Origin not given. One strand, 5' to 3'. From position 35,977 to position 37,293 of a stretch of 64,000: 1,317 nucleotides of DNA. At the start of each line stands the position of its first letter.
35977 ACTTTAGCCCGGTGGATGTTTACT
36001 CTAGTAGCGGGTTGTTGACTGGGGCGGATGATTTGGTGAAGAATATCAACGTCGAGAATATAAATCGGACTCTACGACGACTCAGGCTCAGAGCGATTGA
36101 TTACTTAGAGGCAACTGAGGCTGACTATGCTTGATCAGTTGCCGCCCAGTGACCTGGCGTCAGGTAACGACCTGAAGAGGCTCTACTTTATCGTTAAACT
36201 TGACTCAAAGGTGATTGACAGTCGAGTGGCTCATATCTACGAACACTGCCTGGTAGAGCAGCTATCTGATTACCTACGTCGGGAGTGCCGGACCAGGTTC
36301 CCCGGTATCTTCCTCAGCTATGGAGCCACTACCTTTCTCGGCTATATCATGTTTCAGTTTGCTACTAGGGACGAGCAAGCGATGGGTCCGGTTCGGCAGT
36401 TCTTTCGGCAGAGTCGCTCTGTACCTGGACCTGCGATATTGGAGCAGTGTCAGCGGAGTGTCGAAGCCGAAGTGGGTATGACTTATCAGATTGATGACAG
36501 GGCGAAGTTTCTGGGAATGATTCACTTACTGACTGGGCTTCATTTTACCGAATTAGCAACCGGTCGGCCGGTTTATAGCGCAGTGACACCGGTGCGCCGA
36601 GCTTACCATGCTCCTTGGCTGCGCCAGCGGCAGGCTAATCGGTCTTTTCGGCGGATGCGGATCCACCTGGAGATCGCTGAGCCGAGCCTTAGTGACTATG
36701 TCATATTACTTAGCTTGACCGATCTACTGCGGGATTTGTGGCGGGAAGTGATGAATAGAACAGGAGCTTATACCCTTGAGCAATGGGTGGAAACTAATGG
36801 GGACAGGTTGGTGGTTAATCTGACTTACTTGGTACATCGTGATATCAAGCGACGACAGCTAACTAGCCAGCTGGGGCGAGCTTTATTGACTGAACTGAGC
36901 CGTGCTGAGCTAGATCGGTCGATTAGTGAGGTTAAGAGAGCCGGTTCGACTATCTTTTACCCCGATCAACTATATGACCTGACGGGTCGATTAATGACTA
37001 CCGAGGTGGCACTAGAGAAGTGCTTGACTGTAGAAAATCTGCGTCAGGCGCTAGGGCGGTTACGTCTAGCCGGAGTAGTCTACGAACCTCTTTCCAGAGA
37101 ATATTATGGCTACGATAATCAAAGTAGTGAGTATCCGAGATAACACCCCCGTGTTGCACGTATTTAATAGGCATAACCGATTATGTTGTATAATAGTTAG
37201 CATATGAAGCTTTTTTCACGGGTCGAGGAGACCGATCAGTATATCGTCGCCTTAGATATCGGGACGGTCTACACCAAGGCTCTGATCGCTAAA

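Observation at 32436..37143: Tetrad of miniature M16 (pitrilysin)-like paralogs in two overlapping pairs, with only one member keeping the HxxEH zinc site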

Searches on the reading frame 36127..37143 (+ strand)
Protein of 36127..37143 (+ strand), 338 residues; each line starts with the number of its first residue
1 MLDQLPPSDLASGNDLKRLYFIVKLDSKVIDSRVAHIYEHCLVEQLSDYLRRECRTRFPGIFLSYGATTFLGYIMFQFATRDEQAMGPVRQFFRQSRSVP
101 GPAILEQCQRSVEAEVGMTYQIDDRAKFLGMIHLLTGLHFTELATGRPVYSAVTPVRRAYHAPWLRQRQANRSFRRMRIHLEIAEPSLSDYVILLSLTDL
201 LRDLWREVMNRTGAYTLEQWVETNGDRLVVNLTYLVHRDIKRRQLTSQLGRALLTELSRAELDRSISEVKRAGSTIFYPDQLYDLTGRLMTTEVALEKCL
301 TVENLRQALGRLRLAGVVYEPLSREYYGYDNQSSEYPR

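Call 3: search_protein_families(library=pfam, proteins=[window:36127-37143:+], max_evalue=10)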
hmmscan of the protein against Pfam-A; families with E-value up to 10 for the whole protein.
window:36127-37143:+ (338 aa): 0 families

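Call 4: search_protein_families(library=ncbifam, proteins=[window:36127-37143:+], max_evalue=10)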
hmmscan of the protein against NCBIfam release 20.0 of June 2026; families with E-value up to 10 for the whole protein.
window:36127-37143:+ (338 aa): 0 families

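Call 9: find_homologous_proteins(query=window:36127-37143:+, max_evalue=0.001)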
Query window:36127-37143:+ (338 aa): 23 proteins with E <= 0.001 among 3528 candidates.
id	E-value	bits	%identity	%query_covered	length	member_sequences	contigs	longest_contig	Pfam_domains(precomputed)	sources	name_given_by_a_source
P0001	4.3e-211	718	96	100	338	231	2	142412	-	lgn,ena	-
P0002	3.8e-199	679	90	100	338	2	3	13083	-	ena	-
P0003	3.9e-197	672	92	97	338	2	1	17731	-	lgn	-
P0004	8.8e-195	664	89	100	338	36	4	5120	-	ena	-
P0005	5.0e-184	629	87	98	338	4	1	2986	-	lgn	-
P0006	1.4e-183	627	86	100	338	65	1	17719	-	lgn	-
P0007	9.2e-164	562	97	78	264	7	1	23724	-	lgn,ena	-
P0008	1.0e-152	526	72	100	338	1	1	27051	-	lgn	-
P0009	2.5e-151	521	71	100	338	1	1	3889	-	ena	-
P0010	1.6e-149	515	71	98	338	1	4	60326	-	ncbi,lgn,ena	-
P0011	1.3e-148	512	71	97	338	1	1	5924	-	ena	-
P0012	9.3e-147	506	69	100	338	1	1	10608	-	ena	-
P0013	3.8e-146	504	70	100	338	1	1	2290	-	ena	-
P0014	1.2e-145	503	70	97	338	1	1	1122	-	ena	-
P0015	1.2e-144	500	69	100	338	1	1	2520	-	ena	-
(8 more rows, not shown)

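Call 13: search_solved_structures(query=A1, max_evalue=10, show_alignments=3)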
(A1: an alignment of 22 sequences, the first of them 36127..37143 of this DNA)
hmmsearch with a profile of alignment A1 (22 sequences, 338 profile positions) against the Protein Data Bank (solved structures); distinct sequences matched with E-value up to 10: 7.
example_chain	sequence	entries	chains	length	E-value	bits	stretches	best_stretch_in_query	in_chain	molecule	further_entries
2b9z_A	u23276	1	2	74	0.11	14.6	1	106-152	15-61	B2 protein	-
6qbl_A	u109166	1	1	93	0.9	11.7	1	140-178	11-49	Big defensin 1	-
2az0_A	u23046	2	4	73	0.95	11.6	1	106-152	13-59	B2 protein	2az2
8twj_A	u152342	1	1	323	1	11.5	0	197-270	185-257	Avirulence protein B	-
2nud_A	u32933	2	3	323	1.1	11.4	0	197-270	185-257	Avirulence B protein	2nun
8two_A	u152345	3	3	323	1.1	11.4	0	197-270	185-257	Avirulence protein B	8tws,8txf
1nh1_A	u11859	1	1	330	1.1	11.3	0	197-270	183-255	Avirulence B protein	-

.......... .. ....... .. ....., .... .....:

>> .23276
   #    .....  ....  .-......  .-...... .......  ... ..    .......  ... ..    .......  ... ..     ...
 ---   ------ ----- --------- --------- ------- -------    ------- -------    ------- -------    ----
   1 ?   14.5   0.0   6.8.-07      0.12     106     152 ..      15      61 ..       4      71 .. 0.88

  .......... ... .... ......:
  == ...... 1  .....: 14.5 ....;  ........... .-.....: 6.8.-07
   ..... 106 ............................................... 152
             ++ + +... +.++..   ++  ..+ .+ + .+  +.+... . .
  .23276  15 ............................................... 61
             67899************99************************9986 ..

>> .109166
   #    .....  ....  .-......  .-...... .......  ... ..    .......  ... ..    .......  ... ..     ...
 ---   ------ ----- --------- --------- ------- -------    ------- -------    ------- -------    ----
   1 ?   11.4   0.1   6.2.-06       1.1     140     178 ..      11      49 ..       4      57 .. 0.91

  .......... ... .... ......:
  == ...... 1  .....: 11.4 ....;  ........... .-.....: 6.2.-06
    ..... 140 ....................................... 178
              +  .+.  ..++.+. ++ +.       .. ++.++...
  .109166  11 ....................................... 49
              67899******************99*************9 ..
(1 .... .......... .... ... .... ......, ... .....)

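Call 14: find_related_loci(query=A1, collection=genome_contigs, flank=10000)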
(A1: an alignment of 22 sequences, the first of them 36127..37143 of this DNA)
Query A1 (338 aa) in genome_contigs; peptide patterns used: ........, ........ (x = any residue, [..] = any of these).
82 stretches matched a pattern; 59 encode a relative of the query (tblastn E <= 1e-3); 54 distinct loci.
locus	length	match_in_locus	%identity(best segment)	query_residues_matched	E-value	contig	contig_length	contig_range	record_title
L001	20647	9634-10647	100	1-338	0e+0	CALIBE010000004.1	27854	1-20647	MAG TPA_asm: uncultured Candidatus Saccharibacteria bacterium isolate ERR589644_bin.27_CONCOCT_v1.1_MAG genome assembly,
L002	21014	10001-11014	99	1-338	0e+0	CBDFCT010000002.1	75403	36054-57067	MAG TPA_asm: uncultured Candidatus Saccharibacteria bacterium isolate SRR25914268_concoct_6 genome assembly, contig: ERZ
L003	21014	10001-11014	99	1-338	0e+0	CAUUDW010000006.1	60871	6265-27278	MAG TPA_asm: uncultured Candidatus Saccharibacteria bacterium isolate ERR10228872_bin.20_MetaWRAP_v1.3_MAG genome assemb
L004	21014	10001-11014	99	1-338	0e+0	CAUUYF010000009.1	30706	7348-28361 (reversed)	MAG TPA_asm: uncultured Candidatus Saccharibacteria bacterium isolate SRR23388468_bin.39_MetaWRAP_v1.3_MAG genome assemb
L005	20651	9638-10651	98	1-338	0e+0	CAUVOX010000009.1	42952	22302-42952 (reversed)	MAG TPA_asm: uncultured Candidatus Saccharibacteria bacterium isolate SRR13061549_bin.8_MetaWRAP_v1.3_MAG genome assembl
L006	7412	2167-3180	98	1-338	0e+0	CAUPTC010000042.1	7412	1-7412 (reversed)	MAG TPA_asm: uncultured Candidatus Saccharibacteria bacterium isolate SRR9685007_bin.10_MetaWRAP_v1.3_MAG genome assembl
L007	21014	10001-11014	97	1-338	0e+0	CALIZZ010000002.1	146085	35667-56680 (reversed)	MAG TPA_asm: uncultured Candidatus Saccharibacteria bacterium isolate ERR589608_bin.106_CONCOCT_v1.1_MAG genome assembly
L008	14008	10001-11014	96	1-338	0e+0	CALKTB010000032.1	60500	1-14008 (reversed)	MAG TPA_asm: uncultured Candidatus Saccharibacteria bacterium isolate ERR589378_bin.76_CONCOCT_v1.1_MAG genome assembly,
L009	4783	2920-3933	96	1-338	0e+0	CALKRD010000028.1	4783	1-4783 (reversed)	MAG TPA_asm: uncultured Candidatus Saccharibacteria bacterium isolate ERR589710_bin.72_CONCOCT_v1.1_MAG genome assembly,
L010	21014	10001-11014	96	1-338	0e+0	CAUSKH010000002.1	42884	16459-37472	MAG TPA_asm: uncultured Candidatus Saccharibacteria bacterium isolate SRR5395392_bin.14_MetaWRAP_v1.3_MAG genome assembl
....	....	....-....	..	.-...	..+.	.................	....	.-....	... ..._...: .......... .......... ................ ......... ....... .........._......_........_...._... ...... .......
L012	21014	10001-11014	95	1-338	0e+0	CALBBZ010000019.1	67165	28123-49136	MAG TPA_asm: uncultured Candidatus Saccharibacteria bacterium isolate ERR589445_bin.44_CONCOCT_v1.1_MAG genome assembly,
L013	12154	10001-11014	95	1-338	0e+0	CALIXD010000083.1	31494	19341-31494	MAG TPA_asm: uncultured Candidatus Saccharibacteria bacterium isolate ERR589377_bin.131_CONCOCT_v1.1_MAG genome assembly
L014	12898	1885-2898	95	1-338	0e+0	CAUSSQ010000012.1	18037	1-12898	MAG TPA_asm: uncultured Candidatus Saccharibacteria bacterium isolate SRR15839756_bin.2_MetaWRAP_v1.3_MAG genome assembl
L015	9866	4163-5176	95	1-338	0e+0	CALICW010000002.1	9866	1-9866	MAG TPA_asm: uncultured Candidatus Saccharibacteria bacterium isolate ERR589353_bin.25_CONCOCT_v1.1_MAG genome assembly,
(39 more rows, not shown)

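Call 19: find_homologous_proteins(query=A2, max_evalue=0.001)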
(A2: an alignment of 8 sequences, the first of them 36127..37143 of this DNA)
Query A2 (8 sequences) (338 aa, profile of the alignment): 23 proteins with E <= 0.001 among 7357 candidates.
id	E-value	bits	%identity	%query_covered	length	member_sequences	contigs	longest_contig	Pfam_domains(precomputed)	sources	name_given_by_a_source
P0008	7.0e-161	553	72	100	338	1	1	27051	-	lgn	-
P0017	4.6e-159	547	68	100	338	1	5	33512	-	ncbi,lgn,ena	-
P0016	4.0e-158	544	68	100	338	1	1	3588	-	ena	-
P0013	5.2e-158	543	70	100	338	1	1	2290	-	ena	-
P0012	5.4e-158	543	69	100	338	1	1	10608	-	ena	-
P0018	1.2e-157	542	68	100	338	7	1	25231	-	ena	-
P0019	2.9e-157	541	67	100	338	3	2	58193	-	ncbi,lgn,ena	-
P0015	3.7e-157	540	69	100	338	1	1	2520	-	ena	-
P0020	4.2e-157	540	65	100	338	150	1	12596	-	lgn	-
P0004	7.1e-157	540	89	100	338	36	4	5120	-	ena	-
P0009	6.1e-156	536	71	100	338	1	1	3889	-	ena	-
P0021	7.7e-156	536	64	97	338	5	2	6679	-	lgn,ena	-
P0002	2.4e-155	535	90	100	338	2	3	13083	-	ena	-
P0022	1.1e-154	532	62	100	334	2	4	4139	-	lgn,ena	-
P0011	8.9e-153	526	71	97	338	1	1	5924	-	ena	-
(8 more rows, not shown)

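Call 26: search_protein_families(library=pfam, proteins=[L008:7185-8681:+, L013:7958-8215:+, L013:8231-8728:+, L013:8741-8896:+], max_evalue=0.01)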
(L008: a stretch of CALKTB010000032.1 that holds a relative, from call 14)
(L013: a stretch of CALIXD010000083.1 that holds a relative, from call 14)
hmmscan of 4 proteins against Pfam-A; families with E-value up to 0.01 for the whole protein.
L008:7185-8681:+ (498 aa): 4 families
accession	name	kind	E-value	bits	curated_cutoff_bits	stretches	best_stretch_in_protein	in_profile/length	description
PF13749.12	HATPase_c_4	-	1.6e-19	70.1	26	1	315-409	3-89/89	Putative ATP-dependent DNA helicase recG C-terminal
PF04326.19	SLFN_AlbA_2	-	1.1e-16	61.8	25.3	1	19-137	1-118/118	Schlafen, AlbA_2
PF21247.3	Fic-like_C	-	2.8e-07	30.8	27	1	435-493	1-61/64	Filamentation induced by cAMP protein Fic-like, C-terminal domain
PF04545.22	Sigma70_r4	-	0.0045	16.9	24.1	0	439-466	12-39/50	Sigma-70, region 4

L013:7958-8215:+ (85 aa): 0 families

L013:8231-8728:+ (165 aa): 8 families
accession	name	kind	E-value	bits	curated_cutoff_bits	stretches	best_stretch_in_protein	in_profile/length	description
PF00583.31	Acetyltransf_1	-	3.6e-20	72.8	20.7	1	39-153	14-115/116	Acetyltransferase (GNAT) family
PF13508.13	Acetyltransf_7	-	3.2e-13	50.3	27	1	57-153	2-81/84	Acetyltransferase (GNAT) domain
PF13673.13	Acetyltransf_10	-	5.5e-13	49.5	23.6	1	47-154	20-107/128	Acetyltransferase (GNAT) domain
PF13302.13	Acetyltransf_3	-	1e-07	33.2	25.4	1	11-154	10-137/138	Acetyltransferase (GNAT) domain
PF08445.16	FR47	-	2.3e-05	24.7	22.1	1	96-153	20-76/86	FR47-like protein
PF13420.13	Acetyltransf_4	-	5.5e-05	23.7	24.3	1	40-153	31-133/155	Acetyltransferase (GNAT) domain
PF13527.13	Acetyltransf_9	-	0.0031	17.9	25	0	41-129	29-104/127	Acetyltransferase (GNAT) domain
PF14542.12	Acetyltransf_CG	-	0.0078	16.8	30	0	104-130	31-57/80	GCN5-related N-acetyl-transferase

L013:8741-8896:+ (51 aa): 0 families

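Call 29: search_protein_representatives(alignment_id=A2)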
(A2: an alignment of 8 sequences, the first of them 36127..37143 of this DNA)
Query: 8 sequences, 339 profile positions. Proteins with E-value up to 0.001 (for the whole library): 57; up to 1e-10: 15; up to 1e-30: 3. The best 57 are listed.
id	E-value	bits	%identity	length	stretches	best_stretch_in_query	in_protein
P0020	1.3e-157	540.2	-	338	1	1-339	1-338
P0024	3.9e-95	334.9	-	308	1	16-329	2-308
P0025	1.1e-34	136.1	-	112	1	231-338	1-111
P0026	1.2e-28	116.2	-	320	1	23-338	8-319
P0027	3.6e-25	104.8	-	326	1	24-334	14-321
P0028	4.1e-21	91.5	-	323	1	19-326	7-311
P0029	1.1e-19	86.8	-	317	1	23-336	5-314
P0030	3.8e-17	78.5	-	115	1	1-66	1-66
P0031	5.4e-17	77.9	-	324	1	31-326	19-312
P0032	2.1e-13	66.2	-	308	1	18-315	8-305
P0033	1.7e-12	63.1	-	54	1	275-329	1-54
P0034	3.2e-12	62.3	-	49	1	276-319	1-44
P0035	1.0e-11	60.6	-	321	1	21-328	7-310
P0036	1.4e-11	60.1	-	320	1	29-321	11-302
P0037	6.4e-11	58.0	-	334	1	19-326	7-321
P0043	5.3e-09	51.7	-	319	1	22-316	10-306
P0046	1.6e-08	50.1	-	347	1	22-316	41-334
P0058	4.3e-06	42.1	-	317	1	23-315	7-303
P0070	9.1e-05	37.7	-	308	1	23-315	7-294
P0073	1.7e-04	36.9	-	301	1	33-316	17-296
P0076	3.9e-04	35.7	-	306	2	27-146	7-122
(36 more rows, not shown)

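Call 31: predict_structure(alignment_id=A3)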
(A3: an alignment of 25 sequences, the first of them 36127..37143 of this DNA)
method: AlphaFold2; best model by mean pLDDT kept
length: 338 residues; sequences in the alignment: 25
mean_pLDDT: 70.3   pTM: 0.51
mean pLDDT of the five models: 70.3, 68.9, 63.5, 55.9, 55.5
residues with pLDDT >= 90: 42; 70-90: 163; 50-70: 69; < 50: 64
segments of 3 or more residues with pLDDT < 50: 1-14, 146-171, 273-280, 325-338
pLDDT, mean of each block of 10 residues (from residue 1): 32 57 74 83 88 66 62 69 79 86 90 68 85 89 52 31 40 76 85 70 82 70 73 81 90 88 81 50 52 74 90 90 51 30
secondary structure, 60 per line:
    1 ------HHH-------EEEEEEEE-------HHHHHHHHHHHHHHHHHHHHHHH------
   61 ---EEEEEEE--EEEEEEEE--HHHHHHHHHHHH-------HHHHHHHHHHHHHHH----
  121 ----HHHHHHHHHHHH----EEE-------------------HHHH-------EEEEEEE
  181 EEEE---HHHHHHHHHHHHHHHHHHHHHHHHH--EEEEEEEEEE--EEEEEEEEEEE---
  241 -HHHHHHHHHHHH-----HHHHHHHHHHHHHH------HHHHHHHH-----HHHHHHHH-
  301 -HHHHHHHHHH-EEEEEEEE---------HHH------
elements in order: E17-24 H32-54 E64-70 E73-80 H83-94 H102-116 H125-136 E141-143 H163-166 E174-184 H188-212 E215-224 E227-237 H242-253 H259-272 H279-286 H292-299 H302-311 E313-320

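Call 33: search_protein_families(library=pfam, alignment_id=A4, max_evalue=1)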
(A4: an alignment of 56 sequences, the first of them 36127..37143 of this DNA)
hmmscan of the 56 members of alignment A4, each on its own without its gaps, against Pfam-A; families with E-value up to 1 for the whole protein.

A. member 1, window:36127-37143:+ (338 aa): 0 families

B. families by the number of members that match (of 56 scanned): 42 families (the first 25 are shown)
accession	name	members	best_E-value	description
PF08506.16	Cse1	1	0.00095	Cse1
PF12826.13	HHH_2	1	0.0036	Helix-hairpin-helix motif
PF19027.5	DUF5752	1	0.0069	Family of unknown function (DUF5752)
PF05674.17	DUF816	1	0.007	Baculovirus protein of unknown function (DUF816)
PF03980.19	Nnf1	1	0.0082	Nnf1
PF11935.14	SYMPK_PTA1_N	1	0.0082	Symplekin/PTA1 N-terminal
PF22909.1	Caulimovir_coat_dom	1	0.011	Caulimovirus coat protein, conserved domain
PF08411.15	Exonuc_X-T_C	1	0.014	Exonuclease C-terminal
PF18151.6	DUF5601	1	0.017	Domain of unknown function (DUF5601)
PF22668.1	DUF7009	1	0.019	Family of unknown function (DUF7009)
PF23937.1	DUF7272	1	0.021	Family of unknown function (DUF7272)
PF00372.24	Hemocyanin_M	1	0.028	Hemocyanin, copper containing domain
PF24704.1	DUF7667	1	0.032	Family of unknown function (DUF7667)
PF19867.5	DUF6340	1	0.034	Family of unknown function (DUF6340)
PF07035.17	RMC1_C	1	0.034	Regulator of MON1-CCZ1 complex, C-terminal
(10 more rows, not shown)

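Call 34: search_solved_structures(query=A4, max_evalue=10, show_alignments=4)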
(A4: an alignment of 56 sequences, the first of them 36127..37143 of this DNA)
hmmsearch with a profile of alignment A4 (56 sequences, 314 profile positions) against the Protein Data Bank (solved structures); distinct sequences matched with E-value up to 10: 4.
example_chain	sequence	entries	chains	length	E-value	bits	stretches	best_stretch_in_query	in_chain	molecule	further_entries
8v9s_A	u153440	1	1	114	0.28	13.2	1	181-239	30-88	Replication protein P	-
8v9t_V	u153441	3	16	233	0.6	12.1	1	181-239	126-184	Helicase loader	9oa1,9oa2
8u39_G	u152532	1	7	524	2.1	10.3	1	211-255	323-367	60 kDa heat shock protein, mitochondrial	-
7l7s_H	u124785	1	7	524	2.1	10.3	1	211-255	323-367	60 kDa heat shock protein, mitochondrial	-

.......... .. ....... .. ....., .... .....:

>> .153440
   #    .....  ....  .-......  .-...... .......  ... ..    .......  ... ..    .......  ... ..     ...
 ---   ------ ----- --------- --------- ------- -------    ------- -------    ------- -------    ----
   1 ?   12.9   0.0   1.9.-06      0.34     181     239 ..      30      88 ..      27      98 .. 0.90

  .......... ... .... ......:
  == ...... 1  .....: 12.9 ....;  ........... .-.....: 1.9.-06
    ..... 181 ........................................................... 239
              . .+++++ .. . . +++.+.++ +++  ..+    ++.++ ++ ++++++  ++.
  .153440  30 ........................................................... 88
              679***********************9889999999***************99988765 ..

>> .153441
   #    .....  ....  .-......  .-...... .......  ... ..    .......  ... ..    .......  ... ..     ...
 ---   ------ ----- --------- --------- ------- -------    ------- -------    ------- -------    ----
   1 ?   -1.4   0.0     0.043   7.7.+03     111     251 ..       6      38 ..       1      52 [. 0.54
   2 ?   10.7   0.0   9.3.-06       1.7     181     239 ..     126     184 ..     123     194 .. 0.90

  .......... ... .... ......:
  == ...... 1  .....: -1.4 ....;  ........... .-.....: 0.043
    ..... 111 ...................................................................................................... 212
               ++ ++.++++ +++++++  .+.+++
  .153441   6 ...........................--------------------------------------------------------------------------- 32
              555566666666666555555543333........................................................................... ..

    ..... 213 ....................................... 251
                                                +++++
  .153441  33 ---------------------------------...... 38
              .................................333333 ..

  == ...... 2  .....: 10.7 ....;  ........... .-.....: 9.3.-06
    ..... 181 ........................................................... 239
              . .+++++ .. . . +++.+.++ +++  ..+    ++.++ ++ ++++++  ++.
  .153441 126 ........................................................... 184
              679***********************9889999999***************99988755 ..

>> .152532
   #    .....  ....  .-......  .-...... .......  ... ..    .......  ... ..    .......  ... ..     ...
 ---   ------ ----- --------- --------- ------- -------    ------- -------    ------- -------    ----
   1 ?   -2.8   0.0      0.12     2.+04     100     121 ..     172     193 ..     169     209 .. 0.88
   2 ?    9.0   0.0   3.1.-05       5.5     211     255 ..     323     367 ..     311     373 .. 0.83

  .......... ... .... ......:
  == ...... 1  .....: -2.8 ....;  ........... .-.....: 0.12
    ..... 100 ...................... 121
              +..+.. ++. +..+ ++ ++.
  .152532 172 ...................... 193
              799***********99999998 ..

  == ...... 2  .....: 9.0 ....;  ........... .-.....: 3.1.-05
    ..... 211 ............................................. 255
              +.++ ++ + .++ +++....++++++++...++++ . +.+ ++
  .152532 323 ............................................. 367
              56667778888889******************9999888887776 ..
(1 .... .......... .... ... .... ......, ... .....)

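Call 35: fold_search(model_id=the predicted structure, library=pdb)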
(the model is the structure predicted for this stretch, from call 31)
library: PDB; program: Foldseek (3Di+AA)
matches with E <= 10: 1479; with E <= 0.001: 179
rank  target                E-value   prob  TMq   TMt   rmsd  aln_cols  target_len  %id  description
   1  6ofs                  1.2e-07  1.00  0.35  0.16  12.7       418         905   10  The crystal structure of the periplasmic protease PqqL from Escherichia coli (released 2019-10-02)
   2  9a7y_A                2.5e-07  1.00  0.35  0.29  15.1       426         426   12  Integrative model of YMFF-YMFH by crosslinking MS and deep learning (released 2024-09-18)
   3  3eoq_A                4.2e-07  1.00  0.37  0.32  11.9       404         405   12  The crystal structure of putative zinc protease beta-subunit from Thermus thermophilus HB8 (released 2009-03-17)
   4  3hdi_A                4.7e-07  1.00  0.36  0.30  15.4       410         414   11  Crystal structure of Bacillus halodurans metallo peptidase (released 2009-12-08)
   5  7rzh_B                6.9e-07  1.00  0.32  0.14  15.6       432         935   11  Insulin Degrading Enzyme O/O (released 2022-08-31)
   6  8bq6_BA               1.1e-06  1.00  0.32  0.27  15.3       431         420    9  Cryo-EM structure of the Arabidopsis thaliana I+III2 supercomplex (Complete conformation 2 composition) (released 2023-05-10)
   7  8ib9_AB               1.4e-06  1.00  0.37  0.31  14.6       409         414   10  Respiratory complex CI:CIII2, type IB, Wild type mouse under cold temperature (released 2024-09-18)
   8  5euf_B                1.6e-06  1.00  0.35  0.30  14.2       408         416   12  The crystal structure of a protease from Helicobacter pylori (released 2015-12-02)
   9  6oft_B                1.7e-06  1.00  0.29  0.22  15.9       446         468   12  The crystal structure of the first half of the periplasmic protease PqqL from Escherichia coli (released 2019-10-02)
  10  8ic2_Ab               1.8e-06  1.00  0.34  0.29  14.8       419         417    9  Respiratory complex CI:CIII2, type I, PERK -/- mouse under cold temperature (released 2024-09-18)
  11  9h6r_A                1.8e-06  1.00  0.33  0.29  13.6       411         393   10  X-ray structure of Hydrogenosomal processing peptidase (HPP), E56Q inactive mutant, from Trichomonas vaginalis co-crys (released 2025-11-05)
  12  7rzh_A                2.2e-06  1.00  0.33  0.15  15.7       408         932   10  Insulin Degrading Enzyme O/O (released 2022-08-31)
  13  3eoq_B                2.3e-06  1.00  0.38  0.33  11.9       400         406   12  The crystal structure of putative zinc protease beta-subunit from Thermus thermophilus HB8 (released 2009-03-17)
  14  8zno_B                2.3e-06  1.00  0.36  0.27  16.5       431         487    8  Cryo-EM structure of Arachis hypogaea bc1 complex (released 2025-06-04)
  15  8iao_Ab               2.6e-06  1.00  0.35  0.30  14.6       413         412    9  Respiratory complex CI:CIII2, type I, Wild type mouse under thermoneutral temperature (released 2024-09-18)
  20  7y8u_F                3.5e-06  1.00  0.31  0.30  13.0       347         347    9  Crystal structure of AlbEF homolog from Quasibacillus thermotolerans (released 2022-10-12)
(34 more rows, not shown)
